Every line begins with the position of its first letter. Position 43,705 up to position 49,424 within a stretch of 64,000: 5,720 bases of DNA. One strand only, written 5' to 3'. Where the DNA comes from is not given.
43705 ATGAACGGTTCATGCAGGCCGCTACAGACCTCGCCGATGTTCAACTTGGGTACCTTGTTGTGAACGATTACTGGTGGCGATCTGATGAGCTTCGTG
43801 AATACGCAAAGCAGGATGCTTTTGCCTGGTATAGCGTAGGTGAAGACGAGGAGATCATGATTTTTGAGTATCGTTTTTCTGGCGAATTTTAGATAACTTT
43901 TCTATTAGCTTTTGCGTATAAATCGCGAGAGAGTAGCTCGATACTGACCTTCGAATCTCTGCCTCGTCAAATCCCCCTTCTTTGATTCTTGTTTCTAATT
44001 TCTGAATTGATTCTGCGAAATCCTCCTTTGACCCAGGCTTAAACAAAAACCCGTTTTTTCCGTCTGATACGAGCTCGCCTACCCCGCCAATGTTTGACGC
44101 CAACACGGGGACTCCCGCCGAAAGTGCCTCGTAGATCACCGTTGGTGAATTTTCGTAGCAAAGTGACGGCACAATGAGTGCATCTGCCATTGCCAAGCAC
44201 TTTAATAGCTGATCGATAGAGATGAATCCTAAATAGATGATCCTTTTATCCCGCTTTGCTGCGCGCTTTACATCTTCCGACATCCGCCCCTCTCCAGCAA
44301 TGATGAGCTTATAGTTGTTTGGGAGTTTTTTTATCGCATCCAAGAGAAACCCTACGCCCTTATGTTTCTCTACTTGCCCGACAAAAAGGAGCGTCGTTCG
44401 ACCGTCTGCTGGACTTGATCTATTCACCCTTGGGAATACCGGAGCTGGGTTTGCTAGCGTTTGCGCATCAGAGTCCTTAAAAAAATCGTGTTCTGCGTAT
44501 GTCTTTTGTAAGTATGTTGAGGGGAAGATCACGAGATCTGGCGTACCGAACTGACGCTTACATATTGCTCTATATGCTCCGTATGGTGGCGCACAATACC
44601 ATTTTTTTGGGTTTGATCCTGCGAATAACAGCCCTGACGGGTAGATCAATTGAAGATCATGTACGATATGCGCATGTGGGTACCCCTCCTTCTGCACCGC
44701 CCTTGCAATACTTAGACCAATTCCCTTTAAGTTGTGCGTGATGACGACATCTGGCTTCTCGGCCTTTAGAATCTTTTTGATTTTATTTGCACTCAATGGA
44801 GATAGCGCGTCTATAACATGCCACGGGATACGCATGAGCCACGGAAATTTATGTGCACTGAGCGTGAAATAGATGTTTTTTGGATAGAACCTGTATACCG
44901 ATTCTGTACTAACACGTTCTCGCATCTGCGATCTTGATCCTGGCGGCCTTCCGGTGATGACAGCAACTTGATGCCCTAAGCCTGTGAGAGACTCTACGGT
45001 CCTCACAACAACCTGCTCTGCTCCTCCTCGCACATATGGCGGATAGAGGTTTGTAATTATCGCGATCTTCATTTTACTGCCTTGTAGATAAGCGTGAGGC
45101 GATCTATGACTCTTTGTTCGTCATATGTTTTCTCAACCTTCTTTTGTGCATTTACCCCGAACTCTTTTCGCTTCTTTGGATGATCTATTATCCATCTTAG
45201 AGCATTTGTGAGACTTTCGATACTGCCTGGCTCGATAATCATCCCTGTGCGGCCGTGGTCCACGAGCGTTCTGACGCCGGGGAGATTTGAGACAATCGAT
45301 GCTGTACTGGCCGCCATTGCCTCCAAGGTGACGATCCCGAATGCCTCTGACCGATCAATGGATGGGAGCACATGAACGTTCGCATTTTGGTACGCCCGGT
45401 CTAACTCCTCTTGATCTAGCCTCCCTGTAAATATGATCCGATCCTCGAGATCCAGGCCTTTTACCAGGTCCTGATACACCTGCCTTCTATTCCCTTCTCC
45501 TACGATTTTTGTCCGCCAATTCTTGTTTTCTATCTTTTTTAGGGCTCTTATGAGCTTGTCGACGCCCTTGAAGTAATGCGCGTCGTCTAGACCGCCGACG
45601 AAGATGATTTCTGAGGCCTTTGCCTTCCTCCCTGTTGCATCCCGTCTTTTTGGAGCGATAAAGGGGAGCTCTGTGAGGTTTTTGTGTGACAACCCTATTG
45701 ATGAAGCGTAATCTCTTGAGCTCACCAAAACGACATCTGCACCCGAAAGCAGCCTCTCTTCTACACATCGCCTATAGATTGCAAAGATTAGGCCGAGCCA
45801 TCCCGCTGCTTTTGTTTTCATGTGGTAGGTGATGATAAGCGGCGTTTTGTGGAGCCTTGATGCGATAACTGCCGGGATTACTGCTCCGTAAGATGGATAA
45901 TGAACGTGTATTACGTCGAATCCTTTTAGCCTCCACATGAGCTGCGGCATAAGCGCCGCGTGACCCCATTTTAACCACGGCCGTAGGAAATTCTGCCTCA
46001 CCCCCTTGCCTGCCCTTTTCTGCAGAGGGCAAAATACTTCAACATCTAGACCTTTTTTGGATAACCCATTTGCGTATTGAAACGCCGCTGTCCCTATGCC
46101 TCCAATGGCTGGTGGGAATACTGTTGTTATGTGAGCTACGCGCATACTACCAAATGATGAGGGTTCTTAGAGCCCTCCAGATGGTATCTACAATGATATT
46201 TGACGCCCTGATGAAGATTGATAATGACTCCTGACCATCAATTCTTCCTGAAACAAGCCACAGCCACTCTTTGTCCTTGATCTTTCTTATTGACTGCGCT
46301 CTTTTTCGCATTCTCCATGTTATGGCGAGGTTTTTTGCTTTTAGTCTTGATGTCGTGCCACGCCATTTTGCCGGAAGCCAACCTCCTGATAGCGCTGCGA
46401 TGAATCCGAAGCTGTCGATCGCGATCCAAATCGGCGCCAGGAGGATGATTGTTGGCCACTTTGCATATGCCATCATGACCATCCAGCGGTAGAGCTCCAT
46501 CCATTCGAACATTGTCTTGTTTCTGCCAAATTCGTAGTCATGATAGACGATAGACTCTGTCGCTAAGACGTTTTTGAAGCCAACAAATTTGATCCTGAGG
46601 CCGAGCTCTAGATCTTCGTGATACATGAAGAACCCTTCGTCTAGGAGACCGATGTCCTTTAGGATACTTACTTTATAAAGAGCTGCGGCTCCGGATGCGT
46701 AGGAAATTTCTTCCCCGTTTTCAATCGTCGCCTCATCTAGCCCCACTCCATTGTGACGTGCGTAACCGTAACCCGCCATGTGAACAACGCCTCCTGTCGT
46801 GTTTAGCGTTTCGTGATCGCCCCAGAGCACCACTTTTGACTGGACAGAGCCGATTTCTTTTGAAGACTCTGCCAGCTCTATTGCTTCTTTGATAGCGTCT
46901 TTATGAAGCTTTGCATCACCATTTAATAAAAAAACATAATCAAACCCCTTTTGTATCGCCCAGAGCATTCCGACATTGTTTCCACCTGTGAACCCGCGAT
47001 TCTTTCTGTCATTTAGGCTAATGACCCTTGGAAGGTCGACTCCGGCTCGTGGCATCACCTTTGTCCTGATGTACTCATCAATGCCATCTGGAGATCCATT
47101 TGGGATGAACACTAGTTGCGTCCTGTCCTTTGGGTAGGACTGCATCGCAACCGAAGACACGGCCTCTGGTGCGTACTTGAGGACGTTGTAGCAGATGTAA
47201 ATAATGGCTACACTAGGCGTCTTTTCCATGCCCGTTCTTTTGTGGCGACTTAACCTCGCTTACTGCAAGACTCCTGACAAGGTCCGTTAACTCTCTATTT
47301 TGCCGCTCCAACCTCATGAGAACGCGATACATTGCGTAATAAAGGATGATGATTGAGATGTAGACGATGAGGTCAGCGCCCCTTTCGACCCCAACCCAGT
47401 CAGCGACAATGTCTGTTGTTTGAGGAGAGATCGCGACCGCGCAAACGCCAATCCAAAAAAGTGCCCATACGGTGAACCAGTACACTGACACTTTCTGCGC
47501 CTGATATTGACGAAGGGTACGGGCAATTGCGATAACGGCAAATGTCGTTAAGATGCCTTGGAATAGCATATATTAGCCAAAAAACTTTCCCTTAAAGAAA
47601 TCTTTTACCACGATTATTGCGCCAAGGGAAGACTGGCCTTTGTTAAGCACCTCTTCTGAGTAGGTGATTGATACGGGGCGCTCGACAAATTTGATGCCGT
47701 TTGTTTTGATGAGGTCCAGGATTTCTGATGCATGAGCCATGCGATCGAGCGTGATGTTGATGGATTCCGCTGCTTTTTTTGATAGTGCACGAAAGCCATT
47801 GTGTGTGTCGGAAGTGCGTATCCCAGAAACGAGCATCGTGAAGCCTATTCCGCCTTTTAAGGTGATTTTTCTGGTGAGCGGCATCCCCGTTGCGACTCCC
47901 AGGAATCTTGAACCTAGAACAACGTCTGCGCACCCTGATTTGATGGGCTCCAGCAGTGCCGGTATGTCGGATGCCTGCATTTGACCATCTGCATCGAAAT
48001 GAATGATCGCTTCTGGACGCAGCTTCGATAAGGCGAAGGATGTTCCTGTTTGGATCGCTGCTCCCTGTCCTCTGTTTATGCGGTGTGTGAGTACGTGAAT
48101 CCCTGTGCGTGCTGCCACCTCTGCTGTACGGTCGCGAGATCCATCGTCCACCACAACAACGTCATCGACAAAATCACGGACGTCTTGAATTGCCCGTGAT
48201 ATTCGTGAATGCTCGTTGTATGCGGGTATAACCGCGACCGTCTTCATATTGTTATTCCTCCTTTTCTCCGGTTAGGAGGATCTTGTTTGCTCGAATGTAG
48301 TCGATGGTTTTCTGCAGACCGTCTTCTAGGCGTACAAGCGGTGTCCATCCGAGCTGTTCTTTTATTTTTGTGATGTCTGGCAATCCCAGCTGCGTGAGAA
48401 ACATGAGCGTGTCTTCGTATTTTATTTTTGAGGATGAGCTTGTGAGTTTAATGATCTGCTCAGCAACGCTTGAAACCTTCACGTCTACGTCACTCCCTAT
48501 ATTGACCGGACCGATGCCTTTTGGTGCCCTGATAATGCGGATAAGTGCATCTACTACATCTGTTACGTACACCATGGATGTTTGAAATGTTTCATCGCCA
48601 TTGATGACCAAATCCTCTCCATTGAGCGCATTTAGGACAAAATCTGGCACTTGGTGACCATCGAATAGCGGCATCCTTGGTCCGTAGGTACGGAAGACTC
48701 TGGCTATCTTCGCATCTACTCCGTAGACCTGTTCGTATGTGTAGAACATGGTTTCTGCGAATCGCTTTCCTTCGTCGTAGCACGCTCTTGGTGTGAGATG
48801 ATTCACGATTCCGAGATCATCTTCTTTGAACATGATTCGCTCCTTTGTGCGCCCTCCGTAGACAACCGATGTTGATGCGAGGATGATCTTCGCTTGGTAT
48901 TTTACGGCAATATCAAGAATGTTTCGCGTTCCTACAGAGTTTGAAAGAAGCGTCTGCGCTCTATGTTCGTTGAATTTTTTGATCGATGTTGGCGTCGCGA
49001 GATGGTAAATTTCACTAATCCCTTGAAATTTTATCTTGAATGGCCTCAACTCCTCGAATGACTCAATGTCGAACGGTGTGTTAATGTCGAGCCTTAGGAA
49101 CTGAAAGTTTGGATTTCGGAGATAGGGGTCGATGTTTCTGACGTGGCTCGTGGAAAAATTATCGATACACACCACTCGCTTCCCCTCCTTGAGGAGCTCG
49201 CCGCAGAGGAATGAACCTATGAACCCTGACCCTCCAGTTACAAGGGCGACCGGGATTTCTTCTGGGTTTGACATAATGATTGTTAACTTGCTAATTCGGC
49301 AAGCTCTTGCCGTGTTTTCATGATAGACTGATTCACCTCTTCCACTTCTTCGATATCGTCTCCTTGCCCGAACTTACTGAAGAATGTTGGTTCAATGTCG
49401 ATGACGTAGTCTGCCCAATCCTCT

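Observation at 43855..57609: Candidate surface-glycoprotein biogenesis module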

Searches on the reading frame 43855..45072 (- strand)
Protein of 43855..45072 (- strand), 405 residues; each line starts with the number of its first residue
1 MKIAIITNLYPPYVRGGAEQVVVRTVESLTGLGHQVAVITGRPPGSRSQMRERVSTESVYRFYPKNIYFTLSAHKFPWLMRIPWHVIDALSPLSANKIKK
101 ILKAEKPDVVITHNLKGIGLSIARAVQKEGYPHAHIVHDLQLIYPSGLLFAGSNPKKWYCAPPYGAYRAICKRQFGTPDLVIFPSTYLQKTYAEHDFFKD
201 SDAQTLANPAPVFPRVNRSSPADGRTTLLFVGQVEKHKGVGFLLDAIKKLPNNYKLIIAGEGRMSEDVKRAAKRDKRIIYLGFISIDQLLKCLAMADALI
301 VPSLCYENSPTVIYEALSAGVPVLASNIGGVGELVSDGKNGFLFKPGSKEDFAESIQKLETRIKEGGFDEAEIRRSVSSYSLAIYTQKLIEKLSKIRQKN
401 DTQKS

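Call 4: search_protein_families(library=pfam, proteins=[window:43855-45072:-], max_evalue=0.01)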
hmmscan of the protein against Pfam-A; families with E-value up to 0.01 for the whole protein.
window:43855-45072:- (405 aa): 8 families
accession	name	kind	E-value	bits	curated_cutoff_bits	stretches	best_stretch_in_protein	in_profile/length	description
PF00534.26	Glycos_transf_1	-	4.9e-33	114.5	26.4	1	222-361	12-157/172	Glycosyl transferases group 1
PF13692.12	Glyco_trans_1_4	-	7.4e-32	111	27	1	226-359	2-139/142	Glycosyl transferases group 1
PF13439.12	Glyco_transf_4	-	1.2e-16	61.6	28.5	1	16-205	2-161/170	Glycosyltransferase Family 4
PF13579.12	Glyco_trans_4_4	-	1.8e-11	45.1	29.7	1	16-195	1-145/158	Glycosyl transferase 4-like domain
PF13477.12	Glyco_trans_4_2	-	6.6e-06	26.8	23.4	1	19-132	10-100/139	Glycosyl transferase 4-like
PF20706.3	GT4-conflict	-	1.5e-05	24.6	26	1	210-338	178-323/385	Family 4 Glycosyltransferase in conflict systems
PF13524.12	Glyco_trans_1_2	-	0.00098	19.5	25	1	242-360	4-112/144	Glycosyl transferase-like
PF06925.17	MGDG_synth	-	0.009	16.5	25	0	81-142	64-128/169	Monogalactosyldiacylglycerol (MGDG) synthase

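Call 88: search_protein_families(library=ncbifam, proteins=[window:43855-45072:-], max_evalue=0.001)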
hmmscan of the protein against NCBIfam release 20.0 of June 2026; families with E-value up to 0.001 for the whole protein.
window:43855-45072:- (405 aa): 34 families (the best 25 are shown)
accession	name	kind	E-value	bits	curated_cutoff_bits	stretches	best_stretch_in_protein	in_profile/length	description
NF047684.1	TeichurnBiosyTuaC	equivalog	2.2e-25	89.4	550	1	225-377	219-369/391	teichuronic acid biosynthesis protein TuaC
TIGR02149.1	glgA_Coryne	subfamily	2.9e-19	69.5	302.4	1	224-358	203-351/391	glycogen synthase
NF007396.0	PRK09922.1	equivalog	3.3e-19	69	385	1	222-397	179-359/361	lipopolysaccharide 1,6-galactosyltransferase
TIGR04157.1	glyco_rSAM_CFB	subfamily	5.9e-18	65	400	1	227-354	229-358/406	TIGR04157 family glycosyltransferase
NF041876.1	EPS_EpsE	equivalog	6.9e-18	65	400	1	223-360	212-359/389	exopolysaccharide biosynthesis GT4 family glycosyltransferase EpsE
NF046085.1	XrtY_assoc_Gly1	equivalog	7.3e-18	64.6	400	1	222-365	206-352/387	XrtY-associated glycosyltransferase XYAG1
NF012028.0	PRK15484.1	subfamily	2.9e-15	56.3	618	1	223-392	191-374/380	lipopolysaccharide N-acetylglucosaminyltransferase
TIGR04063.1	stp3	hypoth_equivalog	4.3e-15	55.5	442.05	1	223-362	211-360/397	TIGR04063 family PEP-CTERM/XrtA system glycosyltransferase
TIGR03088.1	stp2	hypoth_equivalog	4.9e-15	55.5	409.05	1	243-360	219-336/374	TIGR03088 family PEP-CTERM/XrtA system glycosyltransferase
NF041010.1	glycosy_Agl16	equivalog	1e-14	54.2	575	1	227-361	181-317/352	glycosylation protein Agl16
NF053787.1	GlcN_PG_synth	equivalog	1.8e-14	53.3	480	1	224-391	196-354/361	N-acetylglucosaminyl phosphatidylglycerol synthase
TIGR03999.1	thiol_BshA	equivalog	2.8e-14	52.8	273.7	1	253-382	229-359/375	N-acetyl-alpha-D-glucosaminyl L-malate synthase BshA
NF038229.1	Glyco4_Geo_Pelo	equivalog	3.3e-14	52.6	400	1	225-361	161-300/338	GPMC system family 4 glycosyltransferase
NF050056.1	ProtGlycPglH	equivalog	1.6e-13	50.5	600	1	197-359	155-316/354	GalNAc-alpha-(1->4)-GalNAc-alpha-(1->3)-diNAcBac-PP-undecaprenol alpha-1,4-N-acetyl-D-galactosaminyltransferase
NF049988.1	MGlcDAGSynMgs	equivalog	3.3e-12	46.5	400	1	229-400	217-391/398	alpha-monoglucosyldiacylglycerol synthase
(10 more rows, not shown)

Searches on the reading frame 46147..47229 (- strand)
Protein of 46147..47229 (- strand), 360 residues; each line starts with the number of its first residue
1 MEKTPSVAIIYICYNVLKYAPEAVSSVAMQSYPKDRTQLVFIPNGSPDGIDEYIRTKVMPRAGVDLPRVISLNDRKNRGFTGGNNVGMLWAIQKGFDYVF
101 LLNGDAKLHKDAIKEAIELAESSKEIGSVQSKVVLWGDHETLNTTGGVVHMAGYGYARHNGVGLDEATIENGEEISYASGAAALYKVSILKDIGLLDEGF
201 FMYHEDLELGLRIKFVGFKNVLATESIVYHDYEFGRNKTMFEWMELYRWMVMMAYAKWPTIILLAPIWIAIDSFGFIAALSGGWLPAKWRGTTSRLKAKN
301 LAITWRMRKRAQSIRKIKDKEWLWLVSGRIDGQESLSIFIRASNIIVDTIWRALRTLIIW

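Call 3: search_protein_families(library=pfam, proteins=[window:46147-47229:-], max_evalue=0.01)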
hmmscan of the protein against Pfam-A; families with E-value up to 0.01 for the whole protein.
window:46147-47229:- (360 aa): 3 families
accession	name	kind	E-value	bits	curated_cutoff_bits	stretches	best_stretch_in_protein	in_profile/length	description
PF00535.33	Glycos_transf_2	-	2.3e-11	44.4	23.3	1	9-193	2-167/168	Glycosyl transferase family 2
PF13641.12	Glyco_tranf_2_3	-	1.6e-10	41.9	27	1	5-231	1-212/230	Glycosyltransferase like family 2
PF13632.12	Glyco_trans_2_3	-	8.5e-07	29.4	27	1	98-290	1-173/198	Glycosyl transferase family group 2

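Call 8: search_protein_families(library=ncbifam, proteins=[window:46147-47229:-], max_evalue=0.01)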
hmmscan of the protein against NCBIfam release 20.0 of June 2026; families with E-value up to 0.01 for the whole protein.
window:46147-47229:- (360 aa): 6 families
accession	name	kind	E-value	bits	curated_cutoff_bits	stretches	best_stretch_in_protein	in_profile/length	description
TIGR03937.1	PgaC_IcaA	equivalog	4.6e-09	35.7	422.3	1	2-219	42-239/407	poly-beta-1,6-N-acetyl-D-glucosamine synthase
TIGR01556.1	rhamnosyltran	subfamily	1.6e-08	34.1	200.55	1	32-223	17-193/281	rhamnosyltransferase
NF041875.1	EPS_EpsD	equivalog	2.1e-07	30.7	370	1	9-238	3-214/325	exopolysaccharide biosynthesis glycosyltransferase EpsD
TIGR03111.1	glyc2_xrt_Gpos1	hypoth_equivalog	1.5e-06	27.3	363.95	1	2-199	46-236/439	TIGR03111 family XrtG-associated glycosyltransferase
NF050113.1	gal_furan_GlfT1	equivalog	2.1e-05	24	330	1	22-218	16-194/290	galactofuranosyltransferase GlfT1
NF047683.1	TeichurnBiosyTuaG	equivalog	0.0014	18.3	400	1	2-123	3-114/252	teichuronic acid biosynthesis protein TuaG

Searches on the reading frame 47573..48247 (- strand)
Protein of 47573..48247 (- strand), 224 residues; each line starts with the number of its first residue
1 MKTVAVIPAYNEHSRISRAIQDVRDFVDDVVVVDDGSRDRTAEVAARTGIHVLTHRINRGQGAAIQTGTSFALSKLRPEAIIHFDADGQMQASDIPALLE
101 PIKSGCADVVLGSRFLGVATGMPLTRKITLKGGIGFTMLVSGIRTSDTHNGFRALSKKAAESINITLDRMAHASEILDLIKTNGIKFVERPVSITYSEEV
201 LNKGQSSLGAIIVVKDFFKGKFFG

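Call 3: search_protein_families(library=pfam, proteins=[window:47573-48247:-], max_evalue=0.01)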
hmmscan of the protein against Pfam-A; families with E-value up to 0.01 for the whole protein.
window:47573-48247:- (224 aa): 2 families
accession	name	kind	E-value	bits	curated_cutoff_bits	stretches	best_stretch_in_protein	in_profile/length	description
PF00535.33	Glycos_transf_2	-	1.7e-24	87.1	23.3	1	6-161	3-165/168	Glycosyl transferase family 2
PF13704.12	Glyco_tranf_2_4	-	0.0021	18.9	27.5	1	11-87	2-81/98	Glycosyl transferase family 2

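Call 8: search_protein_families(library=ncbifam, proteins=[window:47573-48247:-], max_evalue=0.01)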
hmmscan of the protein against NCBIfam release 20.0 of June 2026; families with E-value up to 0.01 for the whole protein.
window:47573-48247:- (224 aa): 14 families
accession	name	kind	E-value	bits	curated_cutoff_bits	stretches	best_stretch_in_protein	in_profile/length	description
NF058614.1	PPMAGASynPpgS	equivalog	4.3e-54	183.3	370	1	5-217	4-219/226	polyprenyl-phospho-N-acetylgalactosaminyl synthase PpgS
TIGR04182.1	glyco_TIGR04182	equivalog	3.8e-21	75.7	325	1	5-196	4-190/293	S-layer glycoprotein N-glycosyltransferase AglJ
NF041391.1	DPhHxTase_Halo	equivalog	1.6e-18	66.5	375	1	9-198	3-185/213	dolichyl-phosphate hexose transferase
TIGR04283.1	glyco_like_mftF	equivalog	1.6e-09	37.7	182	1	6-72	4-71/221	TIGR04283 family arsenosugar biosynthesis glycosyltransferase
NF010496.0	PRK13915.1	equivalog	9.6e-09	34.7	262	1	5-56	35-92/307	glucosyl-3-phosphoglycerate synthase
TIGR03937.1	PgaC_IcaA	equivalog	1.7e-07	30.6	422.3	1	5-102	49-150/407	poly-beta-1,6-N-acetyl-D-glucosamine synthase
NF047588.1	GlcsyltransPgfSStrep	equivalog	4.7e-07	29.3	500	1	1-168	1-171/308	glycosyltransferase PgfS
TIGR03965.1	mycofact_glyco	equivalog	8.8e-07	28.1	280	1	5-73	78-154/467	mycofactocin biosynthesis glycosyltransferase MftF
NF007986.1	PRK10714.1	equivalog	1e-06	28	529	1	3-110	8-122/316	undecaprenyl-phosphate 4-deoxy-4-formamido-L-arabinose transferase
NF041875.1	EPS_EpsD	equivalog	1.3e-06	28.1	370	1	6-113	4-115/325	exopolysaccharide biosynthesis glycosyltransferase EpsD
NF041865.1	EpsU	equivalog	4.4e-05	22.7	700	1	5-103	43-148/394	exopolysaccharide biosynthesis GT2 family glycosyltransferase EpsU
NF047683.1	TeichurnBiosyTuaG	equivalog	0.00013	21.7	400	1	4-94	8-103/252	teichuronic acid biosynthesis protein TuaG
TIGR03469.1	HpnB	hypoth_equivalog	0.00014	21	379.25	1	3-50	46-97/386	hopene-associated glycosyltransferase HpnB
NF045692.1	OglycostaseCruG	equivalog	0.0047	15.9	600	0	5-115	45-166/386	2'-O-glycosyltransferase CruG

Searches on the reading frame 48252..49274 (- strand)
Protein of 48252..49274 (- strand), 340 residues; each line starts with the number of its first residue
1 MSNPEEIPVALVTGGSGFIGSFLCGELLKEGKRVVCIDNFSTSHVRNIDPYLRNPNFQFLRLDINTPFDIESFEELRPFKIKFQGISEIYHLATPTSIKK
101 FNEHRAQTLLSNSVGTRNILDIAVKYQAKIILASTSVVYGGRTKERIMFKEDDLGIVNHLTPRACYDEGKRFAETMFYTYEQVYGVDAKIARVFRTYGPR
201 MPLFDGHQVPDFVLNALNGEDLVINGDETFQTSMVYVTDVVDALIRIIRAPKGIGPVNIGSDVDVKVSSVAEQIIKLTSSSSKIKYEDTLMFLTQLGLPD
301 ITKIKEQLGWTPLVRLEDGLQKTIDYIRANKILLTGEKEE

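Call 3: search_protein_families(library=pfam, proteins=[window:48252-49274:-], max_evalue=0.01)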
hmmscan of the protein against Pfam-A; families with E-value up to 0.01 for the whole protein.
window:48252-49274:- (340 aa): 7 families
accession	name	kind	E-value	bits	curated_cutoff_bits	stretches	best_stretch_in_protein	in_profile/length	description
PF16363.11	GDP_Man_Dehyd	-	1.1e-40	140.6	27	1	11-323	1-332/332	GDP-mannose 4,6 dehydratase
PF01370.27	Epimerase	-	1.5e-40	139.6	20.9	1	10-260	1-240/240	NAD dependent epimerase/dehydratase family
PF01073.25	3Beta_HSD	-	2.1e-12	47.1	22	1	11-246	1-227/280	3-beta hydroxysteroid dehydrogenase/isomerase family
PF07993.18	NAD_binding_4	-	3e-09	36.8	20.1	1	86-216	89-229/258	Male sterility protein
PF02719.21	Polysacc_synt_2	-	5e-07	29.6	20.2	1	11-135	2-128/293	Polysaccharide biosynthesis protein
PF04321.23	RmlD_sub_bind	-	5.3e-06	26.2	27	1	11-177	4-136/287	RmlD substrate binding domain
PF00106.31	adh_short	-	0.0019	18.1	26.6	1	9-66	2-60/195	short chain dehydrogenase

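Call 8: search_protein_families(library=ncbifam, proteins=[window:48252-49274:-], max_evalue=0.01)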
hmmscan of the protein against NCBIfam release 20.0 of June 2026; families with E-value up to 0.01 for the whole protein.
window:48252-49274:- (340 aa): 31 families (the best 25 are shown)
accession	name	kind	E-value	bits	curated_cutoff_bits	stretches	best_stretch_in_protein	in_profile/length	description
TIGR01181.1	dTDP_gluc_dehyt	equivalog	3e-33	115.3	365.1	1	10-331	2-315/321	dTDP-glucose 4,6-dehydratase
TIGR04180.1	EDH_00030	hypoth_equivalog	2.1e-26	92.7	475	1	11-289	2-267/297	NAD-dependent 4,6-dehydratase LegB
TIGR01179.1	galE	equivalog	1.1e-19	70.4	262.3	1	11-326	3-324/332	UDP-glucose 4-epimerase GalE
NF007582.0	PRK10217.1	equivalog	2.3e-19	69.7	698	1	11-331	5-335/355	dTDP-glucose 4,6-dehydratase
NF007490.0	PRK10084.1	subfamily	1.6e-18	66.8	649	1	11-331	4-338/361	dTDP-glucose 4,6-dehydratase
NF008872.0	PRK11908.1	equivalog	2.6e-17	62.9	294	1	11-330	5-338/349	bifunctional UDP-4-keto-pentose/UDP-xylose synthase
TIGR02197.1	heptose_epim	equivalog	3e-16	59.5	274.6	1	11-327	2-313/316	ADP-glyceromanno-heptose 6-epimerase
NF005998.1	PRK08125.1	equivalog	3.7e-15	55.3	777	1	11-277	319-584/649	bifunctional UDP-4-amino-4-deoxy-L-arabinose formyltransferase/UDP-glucuronic acid oxidase ArnA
NF011728.1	PRK15181.1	equivalog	4.4e-12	45.7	760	1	11-244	19-245/348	Vi polysaccharide biosynthesis UDP-N-acetylglucosaminuronic acid C-4 epimerase TviC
NF047922.1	GDPFucSynFcl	equivalog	2.9e-11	43.4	500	1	97-326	66-300/308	GDP-L-fucose synthase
TIGR03466.1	HpnA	hypoth_equivalog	4.2e-09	35.7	367.65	1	10-139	3-116/327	hopanoid-associated sugar epimerase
TIGR02622.1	CDP_4_6_dhtase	equivalog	1.5e-08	34.2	278.45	1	11-184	8-172/352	CDP-glucose 4,6-dehydratase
NF008360.0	PRK11150.1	equivalog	1.9e-08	33.9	452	1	11-287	3-265/310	ADP-glyceromanno-heptose 6-epimerase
NF043036.1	ErythonDh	equivalog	2.3e-08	33.6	325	1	11-192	4-175/321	D-erythronate dehydrogenase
NF042422.1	oxyalk_red_OleD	equivalog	4.4e-08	32.9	580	1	11-245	4-212/329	2-alkyl-3-oxoalkanoate reductase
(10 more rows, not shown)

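Call 26: search_solved_structures(query=window:48252-49274:-, max_evalue=1e-10)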
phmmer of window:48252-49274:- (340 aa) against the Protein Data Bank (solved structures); distinct sequences matched with E-value up to 1e-10: 56.
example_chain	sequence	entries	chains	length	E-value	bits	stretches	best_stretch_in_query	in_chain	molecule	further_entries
4gll_A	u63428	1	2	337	8.1e-65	222.5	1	10-329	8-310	UDP-glucuronic acid decarboxylase 1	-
2b69_A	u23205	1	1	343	8.3e-65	222.5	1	10-329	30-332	UDP-glucuronate decarboxylase 1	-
4m55_A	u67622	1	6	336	4.1e-64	220.2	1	10-329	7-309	UDP-glucuronic acid decarboxylase 1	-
4lk3_A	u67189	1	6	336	5.7e-64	219.7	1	10-329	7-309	UDP-glucuronic acid decarboxylase 1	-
8vr2_A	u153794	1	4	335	1.4e-28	103.4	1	11-331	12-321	NAD-dependent epimerase/dehydratase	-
4zrm_A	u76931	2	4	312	3.4e-28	102.1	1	11-329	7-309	UDP-glucose 4-epimerase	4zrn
6bwl_A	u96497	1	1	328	1.3e-27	100.2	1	11-332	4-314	Pal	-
7ys8_A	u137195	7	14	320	2.3e-23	86.3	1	10-329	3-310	UDP-glucose 4-epimerase | UDP-glucose 4-epimerase along with EC 5.1.3.2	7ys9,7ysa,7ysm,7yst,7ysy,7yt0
6pmh_A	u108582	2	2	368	8.8e-23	84.4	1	10-331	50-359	UDP-glucose 4-epimerase related protein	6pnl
6bi4_A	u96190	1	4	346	3.1e-22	82.6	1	10-330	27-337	dTDP-glucose 4,6-dehydratase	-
6zl6_A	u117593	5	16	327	9.6e-21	77.7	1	11-328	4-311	Epimerase domain-containing protein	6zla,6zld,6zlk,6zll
6zlj_A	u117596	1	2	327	2.8e-20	76.2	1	11-328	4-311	Epimerase domain-containing protein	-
8v4g_A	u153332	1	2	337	2.8e-20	76.2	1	10-328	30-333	Putative nucleotide sugar dehydratase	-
8v4h_A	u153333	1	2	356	3.4e-20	75.9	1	10-328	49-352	Putative nucleotide sugar dehydratase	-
8rdg_A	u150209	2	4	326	7.4e-20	74.8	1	11-326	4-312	SDR family NAD(P)-dependent oxidoreductase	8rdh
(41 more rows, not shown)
